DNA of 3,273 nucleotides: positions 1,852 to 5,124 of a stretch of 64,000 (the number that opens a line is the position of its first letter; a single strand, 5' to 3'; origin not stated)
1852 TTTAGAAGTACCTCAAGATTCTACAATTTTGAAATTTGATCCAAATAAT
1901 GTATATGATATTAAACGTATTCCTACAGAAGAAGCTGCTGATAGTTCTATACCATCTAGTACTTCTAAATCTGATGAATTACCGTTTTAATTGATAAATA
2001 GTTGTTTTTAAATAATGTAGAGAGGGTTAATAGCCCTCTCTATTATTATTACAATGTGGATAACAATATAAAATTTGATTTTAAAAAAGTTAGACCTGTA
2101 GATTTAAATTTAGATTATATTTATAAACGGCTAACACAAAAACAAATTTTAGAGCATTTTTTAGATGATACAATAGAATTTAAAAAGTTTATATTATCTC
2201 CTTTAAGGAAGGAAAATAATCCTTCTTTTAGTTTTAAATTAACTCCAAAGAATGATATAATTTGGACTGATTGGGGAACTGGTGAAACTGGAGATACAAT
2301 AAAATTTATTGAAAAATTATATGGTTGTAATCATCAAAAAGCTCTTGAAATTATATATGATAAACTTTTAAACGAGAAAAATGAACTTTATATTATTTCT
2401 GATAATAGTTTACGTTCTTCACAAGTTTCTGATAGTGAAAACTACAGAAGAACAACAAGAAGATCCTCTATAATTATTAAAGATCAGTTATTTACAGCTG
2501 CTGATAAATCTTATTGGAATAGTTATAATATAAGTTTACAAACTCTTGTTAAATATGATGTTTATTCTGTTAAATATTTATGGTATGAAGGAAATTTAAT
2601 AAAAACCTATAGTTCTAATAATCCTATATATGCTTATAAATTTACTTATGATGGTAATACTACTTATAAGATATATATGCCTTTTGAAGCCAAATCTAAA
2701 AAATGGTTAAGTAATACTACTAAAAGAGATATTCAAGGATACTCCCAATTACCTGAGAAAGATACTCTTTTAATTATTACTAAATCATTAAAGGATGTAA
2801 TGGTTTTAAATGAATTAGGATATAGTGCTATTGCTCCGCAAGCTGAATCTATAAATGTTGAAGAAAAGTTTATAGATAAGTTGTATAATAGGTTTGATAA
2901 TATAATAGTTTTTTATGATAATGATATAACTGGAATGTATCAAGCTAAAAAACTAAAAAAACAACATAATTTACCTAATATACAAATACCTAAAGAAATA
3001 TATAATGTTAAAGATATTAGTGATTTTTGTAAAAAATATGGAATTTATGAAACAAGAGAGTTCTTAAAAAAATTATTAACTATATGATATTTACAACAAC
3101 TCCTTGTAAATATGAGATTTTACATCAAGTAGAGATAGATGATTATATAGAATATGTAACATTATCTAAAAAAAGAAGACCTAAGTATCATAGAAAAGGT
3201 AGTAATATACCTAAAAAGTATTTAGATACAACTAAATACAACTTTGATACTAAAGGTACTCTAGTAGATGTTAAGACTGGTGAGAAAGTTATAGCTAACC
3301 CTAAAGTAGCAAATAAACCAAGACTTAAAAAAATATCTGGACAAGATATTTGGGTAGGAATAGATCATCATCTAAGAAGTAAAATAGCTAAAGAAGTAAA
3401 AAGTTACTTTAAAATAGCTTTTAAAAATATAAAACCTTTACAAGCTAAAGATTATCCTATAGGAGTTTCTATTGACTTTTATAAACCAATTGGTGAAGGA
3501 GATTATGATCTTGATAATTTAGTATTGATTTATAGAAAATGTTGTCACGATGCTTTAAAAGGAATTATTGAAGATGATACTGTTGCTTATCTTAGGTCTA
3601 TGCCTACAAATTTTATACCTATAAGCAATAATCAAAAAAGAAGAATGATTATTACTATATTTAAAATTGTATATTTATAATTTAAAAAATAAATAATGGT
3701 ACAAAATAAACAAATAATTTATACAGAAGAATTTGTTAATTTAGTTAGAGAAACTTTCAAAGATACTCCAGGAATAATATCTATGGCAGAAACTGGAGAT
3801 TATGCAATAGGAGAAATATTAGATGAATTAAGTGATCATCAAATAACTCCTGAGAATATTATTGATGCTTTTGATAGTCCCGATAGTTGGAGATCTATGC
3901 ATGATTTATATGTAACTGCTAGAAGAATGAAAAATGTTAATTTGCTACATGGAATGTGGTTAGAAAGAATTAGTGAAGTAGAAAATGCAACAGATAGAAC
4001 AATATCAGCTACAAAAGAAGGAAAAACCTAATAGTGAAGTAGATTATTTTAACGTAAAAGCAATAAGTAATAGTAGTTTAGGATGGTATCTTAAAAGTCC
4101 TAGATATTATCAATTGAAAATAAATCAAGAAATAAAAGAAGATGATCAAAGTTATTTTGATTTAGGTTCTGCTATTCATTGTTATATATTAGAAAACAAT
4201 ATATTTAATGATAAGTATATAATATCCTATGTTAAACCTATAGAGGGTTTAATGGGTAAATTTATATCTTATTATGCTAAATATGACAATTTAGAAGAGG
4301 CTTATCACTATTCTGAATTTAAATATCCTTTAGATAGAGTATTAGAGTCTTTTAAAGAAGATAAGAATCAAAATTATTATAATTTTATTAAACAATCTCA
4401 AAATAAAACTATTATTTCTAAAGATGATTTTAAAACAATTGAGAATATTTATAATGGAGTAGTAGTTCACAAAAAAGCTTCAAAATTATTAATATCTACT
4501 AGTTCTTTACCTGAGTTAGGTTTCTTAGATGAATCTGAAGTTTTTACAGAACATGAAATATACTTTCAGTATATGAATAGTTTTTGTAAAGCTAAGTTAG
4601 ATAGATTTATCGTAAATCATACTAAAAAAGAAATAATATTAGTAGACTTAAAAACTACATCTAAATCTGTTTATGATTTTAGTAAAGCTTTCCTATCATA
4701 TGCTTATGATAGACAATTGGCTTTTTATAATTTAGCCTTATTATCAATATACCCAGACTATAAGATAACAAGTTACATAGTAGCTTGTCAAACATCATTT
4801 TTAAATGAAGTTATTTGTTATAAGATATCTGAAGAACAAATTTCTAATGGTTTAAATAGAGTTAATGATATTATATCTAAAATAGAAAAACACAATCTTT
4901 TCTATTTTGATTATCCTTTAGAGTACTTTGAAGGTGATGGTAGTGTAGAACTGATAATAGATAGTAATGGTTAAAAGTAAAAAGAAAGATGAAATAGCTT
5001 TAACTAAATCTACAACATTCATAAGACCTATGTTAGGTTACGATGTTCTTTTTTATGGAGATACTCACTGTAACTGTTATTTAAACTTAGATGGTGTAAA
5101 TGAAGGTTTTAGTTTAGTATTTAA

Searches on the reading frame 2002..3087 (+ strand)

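Call 22: search_protein_families(library=phrogs, proteins=[window:2002-3087:+], max_evalue=0.001)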
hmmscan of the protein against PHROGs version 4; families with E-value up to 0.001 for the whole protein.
window:2002-3087:+ (361 aa): 4 families
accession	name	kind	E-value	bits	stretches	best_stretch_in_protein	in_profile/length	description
phrog_12622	-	DNA, RNA and nucleotide metabolism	1.1e-42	147.6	1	35-311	26-311/415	DNA primase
phrog_11992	-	unknown function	0.00017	22.9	1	40-126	7-87/177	-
phrog_849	-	DNA, RNA and nucleotide metabolism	0.00048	20.2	1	249-346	233-331/435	DNA primase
phrog_239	-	DNA, RNA and nucleotide metabolism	0.00086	19.3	1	85-347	65-300/801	DNA primase/helicase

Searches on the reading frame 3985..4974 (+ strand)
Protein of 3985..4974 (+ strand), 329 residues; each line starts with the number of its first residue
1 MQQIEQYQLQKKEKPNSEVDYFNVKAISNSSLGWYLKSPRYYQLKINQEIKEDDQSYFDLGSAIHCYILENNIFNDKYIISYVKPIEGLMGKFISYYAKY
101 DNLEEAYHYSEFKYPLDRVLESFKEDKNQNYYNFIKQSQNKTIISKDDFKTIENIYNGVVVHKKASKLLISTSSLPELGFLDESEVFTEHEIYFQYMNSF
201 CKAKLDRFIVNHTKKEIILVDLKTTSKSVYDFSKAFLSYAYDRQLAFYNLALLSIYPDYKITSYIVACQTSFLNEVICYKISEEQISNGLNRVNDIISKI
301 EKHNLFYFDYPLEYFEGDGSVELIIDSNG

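Call 22: search_protein_families(library=phrogs, proteins=[window:3985-4974:+], max_evalue=0.001)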
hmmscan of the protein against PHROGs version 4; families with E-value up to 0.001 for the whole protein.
window:3985-4974:+ (329 aa): 3 families
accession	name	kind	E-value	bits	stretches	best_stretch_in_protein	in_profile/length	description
phrog_412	-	DNA, RNA and nucleotide metabolism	6.8e-30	105.7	1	17-293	145-374/440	exonuclease VIII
phrog_69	-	DNA, RNA and nucleotide metabolism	1.9e-09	38.1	1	25-273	88-269/501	exonuclease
phrog_607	-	DNA, RNA and nucleotide metabolism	5.4e-09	35.9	1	24-301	591-848/883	exonuclease VII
